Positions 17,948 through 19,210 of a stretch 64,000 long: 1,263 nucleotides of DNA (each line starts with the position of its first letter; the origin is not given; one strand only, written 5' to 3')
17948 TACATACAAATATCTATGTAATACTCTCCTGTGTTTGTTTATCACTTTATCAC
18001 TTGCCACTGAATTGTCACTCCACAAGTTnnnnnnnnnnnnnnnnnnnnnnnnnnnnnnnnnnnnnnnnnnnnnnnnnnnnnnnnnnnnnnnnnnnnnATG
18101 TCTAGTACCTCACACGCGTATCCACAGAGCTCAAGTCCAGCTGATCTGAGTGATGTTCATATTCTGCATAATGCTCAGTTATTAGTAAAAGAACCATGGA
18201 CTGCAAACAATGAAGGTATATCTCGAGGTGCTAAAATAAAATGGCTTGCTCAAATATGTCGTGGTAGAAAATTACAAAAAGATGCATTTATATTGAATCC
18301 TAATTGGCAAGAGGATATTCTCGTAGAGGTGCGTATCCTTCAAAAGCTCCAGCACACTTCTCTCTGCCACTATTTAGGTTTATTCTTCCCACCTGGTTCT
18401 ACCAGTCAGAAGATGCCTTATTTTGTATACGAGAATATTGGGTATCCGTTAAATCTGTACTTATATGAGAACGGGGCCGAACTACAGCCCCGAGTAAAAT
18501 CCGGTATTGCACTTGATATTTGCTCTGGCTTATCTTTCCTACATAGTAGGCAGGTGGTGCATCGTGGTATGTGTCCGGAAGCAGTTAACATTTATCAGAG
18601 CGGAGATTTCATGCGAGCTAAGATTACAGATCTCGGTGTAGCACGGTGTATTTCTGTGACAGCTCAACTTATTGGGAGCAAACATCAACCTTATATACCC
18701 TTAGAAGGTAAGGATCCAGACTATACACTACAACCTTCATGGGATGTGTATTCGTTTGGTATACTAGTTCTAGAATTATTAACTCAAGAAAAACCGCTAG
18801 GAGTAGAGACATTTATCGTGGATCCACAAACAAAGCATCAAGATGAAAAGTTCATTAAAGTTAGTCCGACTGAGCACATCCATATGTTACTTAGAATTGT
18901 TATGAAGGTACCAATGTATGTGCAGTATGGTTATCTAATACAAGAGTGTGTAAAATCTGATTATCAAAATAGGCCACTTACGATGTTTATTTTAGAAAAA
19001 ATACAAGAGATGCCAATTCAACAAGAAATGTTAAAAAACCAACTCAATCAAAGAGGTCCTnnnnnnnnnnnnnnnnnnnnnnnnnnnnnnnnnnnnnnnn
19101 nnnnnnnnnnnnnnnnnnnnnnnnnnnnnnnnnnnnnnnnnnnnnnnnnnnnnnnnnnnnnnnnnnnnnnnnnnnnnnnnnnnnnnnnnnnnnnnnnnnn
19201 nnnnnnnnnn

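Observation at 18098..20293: Intronless pseudokinase fused to a Kelch propeller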

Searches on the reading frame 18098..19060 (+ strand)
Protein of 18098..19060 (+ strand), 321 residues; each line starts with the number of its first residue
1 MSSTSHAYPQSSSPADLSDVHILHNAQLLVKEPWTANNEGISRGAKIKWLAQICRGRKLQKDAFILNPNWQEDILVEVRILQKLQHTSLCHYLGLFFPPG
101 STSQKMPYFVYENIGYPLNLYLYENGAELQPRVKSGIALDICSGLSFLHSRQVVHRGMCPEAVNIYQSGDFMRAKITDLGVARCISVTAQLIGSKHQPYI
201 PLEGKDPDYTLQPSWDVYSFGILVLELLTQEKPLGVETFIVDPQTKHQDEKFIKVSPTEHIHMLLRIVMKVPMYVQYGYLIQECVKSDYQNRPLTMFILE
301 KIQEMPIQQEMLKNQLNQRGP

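Call 17: search_solved_structures(query=window:18098-19060:+, max_evalue=0.001, show_alignments=4)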
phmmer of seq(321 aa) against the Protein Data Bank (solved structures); distinct sequences matched with E-value up to 0.001: 851 (the best 60 are shown).
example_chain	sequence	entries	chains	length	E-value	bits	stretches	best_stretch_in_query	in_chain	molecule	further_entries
7t6f_A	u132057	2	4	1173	2.8e-15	59.4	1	72-229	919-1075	Tyrosine-protein kinase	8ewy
6c7y_A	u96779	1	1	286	9.6e-10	41.2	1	71-230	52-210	Tyrosine-protein kinase JAK1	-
3eyg_A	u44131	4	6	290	9.9e-10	41.1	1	71-230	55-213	Tyrosine-protein kinase | Tyrosine-protein kinase JAK1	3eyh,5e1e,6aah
6tpe_A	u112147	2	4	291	1e-09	41.1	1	71-230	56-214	Tyrosine-protein kinase JAK1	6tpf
6ggh_A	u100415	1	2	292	1e-09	41.1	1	71-230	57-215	Tyrosine-protein kinase JAK1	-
10pi_A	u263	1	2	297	1.1e-09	41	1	71-230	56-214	Tyrosine-protein kinase JAK1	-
9p9u_A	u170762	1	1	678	1.1e-09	41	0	67-230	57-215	Epidermal growth factor receptor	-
6elr_A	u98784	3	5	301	1.1e-09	41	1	71-230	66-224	Tyrosine-Protein Kinase JAK1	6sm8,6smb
4e4l_A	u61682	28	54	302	1.1e-09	41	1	71-230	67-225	Tyrosine-protein kinase JAK1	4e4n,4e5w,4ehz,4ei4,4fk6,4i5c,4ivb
6n7a_A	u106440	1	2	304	1.1e-09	41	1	71-230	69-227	Tyrosine-protein kinase JAK1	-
5khw_A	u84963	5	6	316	1.2e-09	40.8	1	71-230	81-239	Tyrosine-protein kinase JAK1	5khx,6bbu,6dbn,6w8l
8wtf_A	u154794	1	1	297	3.2e-09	39.4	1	71-231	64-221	Interleukin-1 receptor-associated kinase 4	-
6egd_D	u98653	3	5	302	3.4e-09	39.4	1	71-231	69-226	Interleukin-1 receptor-associated kinase 4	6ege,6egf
4u97_A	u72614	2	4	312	3.7e-09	39.3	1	71-231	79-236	Interleukin-1 receptor-associated kinase 4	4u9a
9mzy_A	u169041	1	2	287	4e-09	39.2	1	71-198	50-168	Receptor-interacting serine/threonine-protein kinase 1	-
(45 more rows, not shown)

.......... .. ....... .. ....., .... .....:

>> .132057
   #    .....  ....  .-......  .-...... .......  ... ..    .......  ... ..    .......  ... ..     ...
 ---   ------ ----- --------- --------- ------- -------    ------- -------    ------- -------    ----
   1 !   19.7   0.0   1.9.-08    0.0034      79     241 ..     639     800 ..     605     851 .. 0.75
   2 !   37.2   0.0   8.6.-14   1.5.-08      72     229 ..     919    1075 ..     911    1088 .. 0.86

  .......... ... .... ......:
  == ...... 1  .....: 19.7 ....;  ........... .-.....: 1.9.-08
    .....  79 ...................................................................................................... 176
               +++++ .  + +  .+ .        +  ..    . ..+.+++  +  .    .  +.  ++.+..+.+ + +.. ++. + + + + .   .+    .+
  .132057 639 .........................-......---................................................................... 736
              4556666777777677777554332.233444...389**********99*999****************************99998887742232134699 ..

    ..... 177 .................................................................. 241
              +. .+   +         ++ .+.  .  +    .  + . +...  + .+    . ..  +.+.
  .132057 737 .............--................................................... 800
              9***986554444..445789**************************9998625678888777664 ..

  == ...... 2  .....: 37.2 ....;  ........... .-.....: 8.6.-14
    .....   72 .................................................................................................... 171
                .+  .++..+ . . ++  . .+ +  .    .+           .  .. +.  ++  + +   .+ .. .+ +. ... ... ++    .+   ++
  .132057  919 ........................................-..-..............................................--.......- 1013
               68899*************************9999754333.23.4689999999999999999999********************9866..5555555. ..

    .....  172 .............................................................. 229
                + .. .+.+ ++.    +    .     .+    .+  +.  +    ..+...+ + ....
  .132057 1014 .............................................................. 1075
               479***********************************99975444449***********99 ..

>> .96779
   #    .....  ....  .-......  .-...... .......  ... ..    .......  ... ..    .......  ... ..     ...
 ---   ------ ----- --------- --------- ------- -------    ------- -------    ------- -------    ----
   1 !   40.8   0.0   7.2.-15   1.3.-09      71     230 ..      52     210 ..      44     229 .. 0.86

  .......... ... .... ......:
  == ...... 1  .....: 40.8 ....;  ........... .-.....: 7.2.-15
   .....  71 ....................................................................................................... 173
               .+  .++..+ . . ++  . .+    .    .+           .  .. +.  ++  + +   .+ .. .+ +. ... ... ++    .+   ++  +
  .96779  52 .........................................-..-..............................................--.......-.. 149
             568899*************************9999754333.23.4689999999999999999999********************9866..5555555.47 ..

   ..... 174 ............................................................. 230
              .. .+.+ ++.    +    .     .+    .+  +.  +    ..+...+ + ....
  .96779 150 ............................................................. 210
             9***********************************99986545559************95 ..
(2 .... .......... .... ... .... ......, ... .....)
